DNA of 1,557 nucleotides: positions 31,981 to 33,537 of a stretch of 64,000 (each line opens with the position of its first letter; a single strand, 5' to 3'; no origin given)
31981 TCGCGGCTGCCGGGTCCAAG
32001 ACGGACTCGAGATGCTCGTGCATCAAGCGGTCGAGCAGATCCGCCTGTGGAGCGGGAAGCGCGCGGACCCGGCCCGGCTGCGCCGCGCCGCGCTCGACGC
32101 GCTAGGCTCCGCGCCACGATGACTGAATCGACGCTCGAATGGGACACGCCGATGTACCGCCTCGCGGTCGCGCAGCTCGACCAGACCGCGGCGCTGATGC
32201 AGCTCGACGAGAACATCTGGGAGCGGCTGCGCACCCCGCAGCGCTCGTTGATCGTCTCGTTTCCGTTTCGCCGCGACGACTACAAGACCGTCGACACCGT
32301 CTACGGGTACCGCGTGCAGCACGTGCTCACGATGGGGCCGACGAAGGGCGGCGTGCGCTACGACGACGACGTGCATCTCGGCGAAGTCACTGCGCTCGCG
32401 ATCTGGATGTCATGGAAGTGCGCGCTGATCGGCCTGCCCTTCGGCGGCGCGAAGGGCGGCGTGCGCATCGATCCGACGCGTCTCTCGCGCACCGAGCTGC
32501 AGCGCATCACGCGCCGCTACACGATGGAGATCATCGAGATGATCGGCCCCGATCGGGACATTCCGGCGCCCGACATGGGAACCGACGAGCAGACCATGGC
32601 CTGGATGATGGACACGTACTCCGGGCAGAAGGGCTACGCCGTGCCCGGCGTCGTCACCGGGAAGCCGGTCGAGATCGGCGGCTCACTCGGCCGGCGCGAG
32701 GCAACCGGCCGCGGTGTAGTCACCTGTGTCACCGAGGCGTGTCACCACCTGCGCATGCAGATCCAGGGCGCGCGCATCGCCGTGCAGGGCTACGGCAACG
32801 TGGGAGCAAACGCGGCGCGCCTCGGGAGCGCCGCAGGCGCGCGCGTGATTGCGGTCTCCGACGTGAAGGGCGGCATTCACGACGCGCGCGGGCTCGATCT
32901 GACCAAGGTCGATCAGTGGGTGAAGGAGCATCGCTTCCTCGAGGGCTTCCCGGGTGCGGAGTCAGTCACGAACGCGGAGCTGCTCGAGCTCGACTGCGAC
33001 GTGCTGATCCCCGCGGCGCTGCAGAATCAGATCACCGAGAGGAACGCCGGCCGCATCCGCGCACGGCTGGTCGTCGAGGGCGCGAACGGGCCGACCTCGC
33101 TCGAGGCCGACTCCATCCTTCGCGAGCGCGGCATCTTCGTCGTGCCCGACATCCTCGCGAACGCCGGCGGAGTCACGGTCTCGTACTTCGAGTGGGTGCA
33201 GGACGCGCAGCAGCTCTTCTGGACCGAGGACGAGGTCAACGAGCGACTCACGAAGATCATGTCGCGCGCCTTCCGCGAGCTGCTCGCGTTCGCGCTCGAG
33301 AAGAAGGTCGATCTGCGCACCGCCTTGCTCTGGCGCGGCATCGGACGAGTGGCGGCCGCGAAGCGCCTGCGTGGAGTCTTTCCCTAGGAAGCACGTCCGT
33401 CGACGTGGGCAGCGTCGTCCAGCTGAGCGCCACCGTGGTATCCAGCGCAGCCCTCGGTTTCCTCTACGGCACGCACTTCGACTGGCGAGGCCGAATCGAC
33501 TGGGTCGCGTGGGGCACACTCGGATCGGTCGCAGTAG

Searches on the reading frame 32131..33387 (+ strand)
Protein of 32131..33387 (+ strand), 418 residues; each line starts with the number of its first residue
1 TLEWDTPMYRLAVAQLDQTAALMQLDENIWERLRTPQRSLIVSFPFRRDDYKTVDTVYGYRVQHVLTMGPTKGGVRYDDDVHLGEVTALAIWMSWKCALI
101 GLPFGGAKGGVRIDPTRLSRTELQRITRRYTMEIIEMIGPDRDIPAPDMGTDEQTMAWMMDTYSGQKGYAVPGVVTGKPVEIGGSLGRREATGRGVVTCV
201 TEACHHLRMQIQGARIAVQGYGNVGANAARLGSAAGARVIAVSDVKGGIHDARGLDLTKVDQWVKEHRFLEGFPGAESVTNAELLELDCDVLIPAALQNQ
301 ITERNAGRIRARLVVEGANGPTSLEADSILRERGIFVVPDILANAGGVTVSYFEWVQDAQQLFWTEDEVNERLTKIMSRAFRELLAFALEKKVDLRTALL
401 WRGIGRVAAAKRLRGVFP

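Call 7: search_protein_families(library=ncbifam, proteins=[window:32131-33387:+], max_evalue=0.1)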
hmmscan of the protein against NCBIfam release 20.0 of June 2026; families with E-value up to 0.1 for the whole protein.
window:32131-33387:+ (418 aa): 12 families
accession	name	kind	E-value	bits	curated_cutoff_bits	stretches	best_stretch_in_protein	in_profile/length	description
NF041398.1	GluDhGdhB_Halo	equivalog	1e-151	505.5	620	1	12-418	7-410/410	glutamate dehydrogenase GdhB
NF040817.1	GdhA_Arch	equivalog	3.1e-147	491.1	750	1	8-417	6-417/419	glutamate dehydrogenase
NF006929.0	PRK09414.1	equivalog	2.3e-79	267.5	536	1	26-413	47-441/445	NADP-specific glutamate dehydrogenase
NF010633.0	PRK14030.1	subfamily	7.7e-62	209.8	743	1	27-386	44-412/445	glutamate dehydrogenase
NF010634.0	PRK14031.1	equivalog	1e-61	208.8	822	1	27-385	44-410/444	NADP-specific glutamate dehydrogenase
NF035922.1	Trp_DH_ScyB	equivalog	2.8e-15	56.2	600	1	68-381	39-321/346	tryptophan dehydrogenase ScyB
NF004912.0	PRK06270.1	equivalog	0.0012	18.3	373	1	236-302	36-104/343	homoserine dehydrogenase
NF047886.1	AmOxnSyBioU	equivalog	0.014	14.4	600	1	217-271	2-57/323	(S)-8-amino-7-oxononanoate synthase BioU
NF005002.0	PRK06392.1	equivalog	0.057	12.4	296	1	215-295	5-91/329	homoserine dehydrogenase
NF006162.0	PRK08306.1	equivalog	0.062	12.6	261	1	199-243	140-184/297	dipicolinate synthase subunit DpsA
NF004005.0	PRK05476.2-3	equivalog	0.07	11.9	275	1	191-246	189-243/418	adenosylhomocysteinase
NF003808.0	PRK05396.1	equivalog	0.074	11.9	380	0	206-246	157-197/341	L-threonine 3-dehydrogenase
